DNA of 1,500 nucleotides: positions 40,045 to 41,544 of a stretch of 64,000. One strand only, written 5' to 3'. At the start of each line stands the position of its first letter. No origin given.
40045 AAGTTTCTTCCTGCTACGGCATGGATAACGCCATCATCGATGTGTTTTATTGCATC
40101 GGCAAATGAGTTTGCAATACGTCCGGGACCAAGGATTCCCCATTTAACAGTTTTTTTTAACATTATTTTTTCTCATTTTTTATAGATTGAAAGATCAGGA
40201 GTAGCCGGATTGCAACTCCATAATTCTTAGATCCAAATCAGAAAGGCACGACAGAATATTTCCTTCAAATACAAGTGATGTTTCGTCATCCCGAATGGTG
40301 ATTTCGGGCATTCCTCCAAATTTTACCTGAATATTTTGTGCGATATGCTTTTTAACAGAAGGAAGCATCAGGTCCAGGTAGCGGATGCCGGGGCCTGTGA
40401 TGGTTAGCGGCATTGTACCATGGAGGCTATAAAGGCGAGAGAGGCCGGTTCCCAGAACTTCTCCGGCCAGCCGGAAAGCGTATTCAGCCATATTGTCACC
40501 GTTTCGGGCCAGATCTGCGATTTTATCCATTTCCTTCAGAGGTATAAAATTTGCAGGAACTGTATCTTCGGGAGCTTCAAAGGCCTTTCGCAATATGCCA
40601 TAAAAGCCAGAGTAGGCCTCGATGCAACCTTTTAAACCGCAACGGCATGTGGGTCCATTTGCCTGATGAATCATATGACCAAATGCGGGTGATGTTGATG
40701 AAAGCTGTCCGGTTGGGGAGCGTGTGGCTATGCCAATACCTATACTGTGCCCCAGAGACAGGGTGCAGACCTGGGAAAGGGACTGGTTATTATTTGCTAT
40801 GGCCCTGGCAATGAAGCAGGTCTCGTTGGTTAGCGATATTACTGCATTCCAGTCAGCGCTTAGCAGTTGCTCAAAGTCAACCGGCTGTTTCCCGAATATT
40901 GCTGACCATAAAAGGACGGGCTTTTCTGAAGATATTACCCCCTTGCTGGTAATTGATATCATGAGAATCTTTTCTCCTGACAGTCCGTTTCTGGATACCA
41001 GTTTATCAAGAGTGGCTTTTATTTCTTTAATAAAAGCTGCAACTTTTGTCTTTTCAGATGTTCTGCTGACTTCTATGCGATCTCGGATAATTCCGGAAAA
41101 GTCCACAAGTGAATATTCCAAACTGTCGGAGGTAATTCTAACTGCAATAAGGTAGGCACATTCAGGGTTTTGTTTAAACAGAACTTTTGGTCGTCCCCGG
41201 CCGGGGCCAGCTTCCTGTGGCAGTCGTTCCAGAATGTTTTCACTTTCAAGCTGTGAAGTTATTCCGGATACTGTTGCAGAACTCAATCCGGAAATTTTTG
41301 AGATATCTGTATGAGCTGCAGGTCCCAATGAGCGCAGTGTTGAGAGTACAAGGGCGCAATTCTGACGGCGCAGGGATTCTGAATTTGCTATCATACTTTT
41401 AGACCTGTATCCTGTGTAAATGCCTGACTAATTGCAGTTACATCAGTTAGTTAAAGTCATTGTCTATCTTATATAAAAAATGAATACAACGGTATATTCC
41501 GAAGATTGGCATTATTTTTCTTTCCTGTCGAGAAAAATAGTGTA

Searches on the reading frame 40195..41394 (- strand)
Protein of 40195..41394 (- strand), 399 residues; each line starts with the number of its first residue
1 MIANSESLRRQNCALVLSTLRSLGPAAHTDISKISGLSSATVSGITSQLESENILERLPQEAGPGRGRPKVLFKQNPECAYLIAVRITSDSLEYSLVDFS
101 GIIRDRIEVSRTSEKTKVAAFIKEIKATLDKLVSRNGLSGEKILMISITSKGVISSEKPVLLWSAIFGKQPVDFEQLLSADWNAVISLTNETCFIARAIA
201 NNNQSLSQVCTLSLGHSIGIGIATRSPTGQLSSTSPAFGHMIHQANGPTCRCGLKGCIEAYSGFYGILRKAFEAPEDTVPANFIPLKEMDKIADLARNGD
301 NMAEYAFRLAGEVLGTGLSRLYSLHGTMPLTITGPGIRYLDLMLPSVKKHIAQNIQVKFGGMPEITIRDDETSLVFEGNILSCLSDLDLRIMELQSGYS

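Call 47: search_protein_families(library=ncbifam, proteins=[window:40195-41394:-], max_evalue=0.01)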
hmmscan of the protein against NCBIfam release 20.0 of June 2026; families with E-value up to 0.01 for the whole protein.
window:40195-41394:- (399 aa): 7 families
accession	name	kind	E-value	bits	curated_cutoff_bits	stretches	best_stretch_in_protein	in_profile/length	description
NF049930.1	TransRegMlc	equivalog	2e-23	83.3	530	1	8-355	13-362/405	sugar metabolism global transcriptional regulator Mlc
NF047937.1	TransRegNagC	equivalog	1.6e-20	73.7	650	1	2-359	2-360/399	DNA-binding transcriptional regulator NagC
TIGR00744.1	ROK_glcA_fam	subfamily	2.6e-08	33.5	260.35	1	85-350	3-275/318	ROK family glucokinase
NF003461.0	PRK05082.1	subfamily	1.5e-07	31.1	283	1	83-278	4-194/291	N-acetylmannosamine kinase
NF047821.1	NactlManKinNanK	equivalog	6e-06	26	450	1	83-269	4-185/288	N-acetylmannosamine kinase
NF053756.1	MreA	equivalog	0.00065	19.5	100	1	11-74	17-79/110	MreA family transcriptional regulator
NF007251.0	PRK09698.1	equivalog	0.0008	18.7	253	1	109-264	34-191/304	allose kinase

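Call 48: search_protein_families(library=pfam, proteins=[window:40195-41394:-], max_evalue=1)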
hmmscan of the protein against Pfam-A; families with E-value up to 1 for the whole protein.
window:40195-41394:- (399 aa): 8 families
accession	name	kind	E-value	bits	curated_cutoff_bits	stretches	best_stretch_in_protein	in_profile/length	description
PF00480.26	ROK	-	9.3e-21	75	22.9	1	83-363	2-270/294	ROK family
PF01047.28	MarR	-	6.7e-06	26.3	24.6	1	15-60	7-52/59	MarR family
PF09339.16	HTH_IclR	-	0.0035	17.5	22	1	16-58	8-51/52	IclR helix-turn-helix domain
PF01978.25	TrmB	-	0.012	15.9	25.6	1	16-61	13-58/68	Sugar-specific transcriptional regulator TrmB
PF13545.12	HTH_Crp_2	-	0.027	14.9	27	1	25-57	22-55/70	Crp-like helix-turn-helix domain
PF24034.1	DUF7343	-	0.12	12.7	27.6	1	24-58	17-51/62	Domain of unknown function (DUF7343)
PF13412.12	HTH_24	-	0.19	11.8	21.9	1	27-55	19-47/48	Winged helix-turn-helix DNA-binding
PF06224.18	AlkZ-like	-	0.34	10.9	25.9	1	14-61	173-220/329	DNA glycosylase AlkZ-like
